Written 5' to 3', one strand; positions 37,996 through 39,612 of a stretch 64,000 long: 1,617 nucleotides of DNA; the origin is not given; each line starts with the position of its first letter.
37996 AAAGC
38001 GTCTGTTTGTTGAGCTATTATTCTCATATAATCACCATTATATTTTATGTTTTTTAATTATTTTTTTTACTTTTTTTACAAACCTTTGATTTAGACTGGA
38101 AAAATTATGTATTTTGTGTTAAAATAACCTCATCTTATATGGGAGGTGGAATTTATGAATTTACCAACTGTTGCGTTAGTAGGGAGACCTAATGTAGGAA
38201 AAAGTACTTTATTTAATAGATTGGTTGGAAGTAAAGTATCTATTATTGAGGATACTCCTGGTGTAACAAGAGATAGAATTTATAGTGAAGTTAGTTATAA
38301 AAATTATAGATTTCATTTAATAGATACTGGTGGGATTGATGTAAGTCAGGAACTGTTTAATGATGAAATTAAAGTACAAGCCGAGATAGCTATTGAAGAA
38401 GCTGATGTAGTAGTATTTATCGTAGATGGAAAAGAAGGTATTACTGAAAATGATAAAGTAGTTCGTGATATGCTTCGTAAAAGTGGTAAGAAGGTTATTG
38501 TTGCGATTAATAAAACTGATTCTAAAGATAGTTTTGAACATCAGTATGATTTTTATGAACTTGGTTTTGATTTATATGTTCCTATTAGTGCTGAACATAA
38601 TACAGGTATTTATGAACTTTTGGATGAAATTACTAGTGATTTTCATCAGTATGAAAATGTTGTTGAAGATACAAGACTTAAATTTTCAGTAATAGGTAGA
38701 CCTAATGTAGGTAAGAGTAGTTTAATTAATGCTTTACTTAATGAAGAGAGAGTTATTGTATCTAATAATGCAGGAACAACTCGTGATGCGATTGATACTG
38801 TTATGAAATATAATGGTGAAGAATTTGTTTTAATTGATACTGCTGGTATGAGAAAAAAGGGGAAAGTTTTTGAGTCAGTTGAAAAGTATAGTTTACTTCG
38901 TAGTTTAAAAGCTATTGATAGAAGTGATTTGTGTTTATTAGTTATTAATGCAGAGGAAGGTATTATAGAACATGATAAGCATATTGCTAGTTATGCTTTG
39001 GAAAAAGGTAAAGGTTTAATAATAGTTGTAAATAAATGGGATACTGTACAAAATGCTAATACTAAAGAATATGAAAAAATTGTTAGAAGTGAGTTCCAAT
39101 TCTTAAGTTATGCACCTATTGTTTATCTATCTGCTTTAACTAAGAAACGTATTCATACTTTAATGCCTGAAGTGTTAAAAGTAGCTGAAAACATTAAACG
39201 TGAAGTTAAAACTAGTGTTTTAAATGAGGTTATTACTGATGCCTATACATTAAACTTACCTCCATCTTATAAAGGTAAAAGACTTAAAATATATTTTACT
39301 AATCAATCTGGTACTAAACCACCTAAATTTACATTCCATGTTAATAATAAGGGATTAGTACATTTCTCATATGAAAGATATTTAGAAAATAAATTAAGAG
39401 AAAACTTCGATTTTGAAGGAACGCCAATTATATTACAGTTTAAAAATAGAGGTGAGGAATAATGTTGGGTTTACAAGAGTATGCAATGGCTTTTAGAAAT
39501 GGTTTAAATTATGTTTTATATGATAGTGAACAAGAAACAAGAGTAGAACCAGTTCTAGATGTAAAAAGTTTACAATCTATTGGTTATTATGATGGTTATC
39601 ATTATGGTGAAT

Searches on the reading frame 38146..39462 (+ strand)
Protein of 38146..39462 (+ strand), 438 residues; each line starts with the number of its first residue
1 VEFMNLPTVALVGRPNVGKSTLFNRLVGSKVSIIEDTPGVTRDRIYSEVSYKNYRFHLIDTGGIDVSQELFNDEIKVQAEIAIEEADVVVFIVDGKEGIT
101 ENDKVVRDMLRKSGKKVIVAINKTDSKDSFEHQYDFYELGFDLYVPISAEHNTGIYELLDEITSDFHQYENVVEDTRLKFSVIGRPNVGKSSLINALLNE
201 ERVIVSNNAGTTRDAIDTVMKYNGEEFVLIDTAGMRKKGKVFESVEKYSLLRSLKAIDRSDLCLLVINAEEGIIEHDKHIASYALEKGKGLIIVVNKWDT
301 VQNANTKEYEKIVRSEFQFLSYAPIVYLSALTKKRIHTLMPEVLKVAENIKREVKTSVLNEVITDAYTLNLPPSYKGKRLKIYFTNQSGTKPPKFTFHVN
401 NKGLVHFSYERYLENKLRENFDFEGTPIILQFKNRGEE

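Call 15: search_protein_families(library=ncbifam, proteins=[window:38146-39462:+], max_evalue=0.00001)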
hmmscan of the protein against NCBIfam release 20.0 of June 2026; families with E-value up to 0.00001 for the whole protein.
window:38146-39462:+ (438 aa): 31 families (the best 25 are shown)
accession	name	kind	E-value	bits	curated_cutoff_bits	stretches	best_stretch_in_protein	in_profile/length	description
TIGR03594.1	GTPase_EngA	equivalog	2.4e-171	570.5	306.7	1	7-433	1-432/432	ribosome biogenesis GTPase Der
NF007071.0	PRK09518.1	equivalog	1.2e-120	404.2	953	1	6-435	271-700/706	bifunctional cytidylate kinase/GTPase Der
NF002828.0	PRK03003.1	equivalog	1.7e-119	399.5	631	1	5-435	39-469/477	ribosome biogenesis GTPase Der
NF000908.1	PRK00089.1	equivalog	8.8e-65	218.9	237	2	8-171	5-172/291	GTPase Era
TIGR00231.1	small_GTP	domain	1.6e-60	203.6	42.5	2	6-162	3-162/164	GTP-binding protein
TIGR00450.1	mnmE_trmE_thdF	equivalog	5e-56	190.7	252.6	2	167-342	201-369/446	tRNA uridine-5-carboxymethylaminomethyl(34) synthesis GTPase MnmE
NF003661.0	PRK05291.1-3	equivalog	1.8e-53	182.5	380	2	178-354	217-378/448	tRNA uridine-5-carboxymethylaminomethyl(34) synthesis GTPase MnmE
TIGR03918.1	GTP_HydF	equivalog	5.6e-50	170.3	325.55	2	175-358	5-176/392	[FeFe] hydrogenase H-cluster maturation GTPase HydF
TIGR00436.1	era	equivalog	6.5e-50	170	116.25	2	9-167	3-164/270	GTPase Era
TIGR03596.1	GTPase_YlqF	equivalog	8.9e-34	117.1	208.2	2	82-235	18-173/276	ribosome biogenesis GTPase YlqF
TIGR00437.1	feoB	equivalog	9e-33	113.8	315.65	2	13-164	1-152/594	ferrous iron transport protein B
TIGR03598.1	GTPase_YsxC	equivalog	3.3e-30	105.2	124.45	2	166-340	7-182/186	ribosome biogenesis GTP-binding protein YihA/YsxC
TIGR03156.1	GTP_HflX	equivalog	7.3e-22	77.7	216.75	2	5-164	188-349/351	GTPase HflX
NF008956.1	PRK12299.1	equivalog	7e-19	68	300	2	182-347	163-325/327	GTPase ObgE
NF008955.0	PRK12297.1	equivalog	3.6e-17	62.4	406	2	181-360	163-341/429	GTPase ObgE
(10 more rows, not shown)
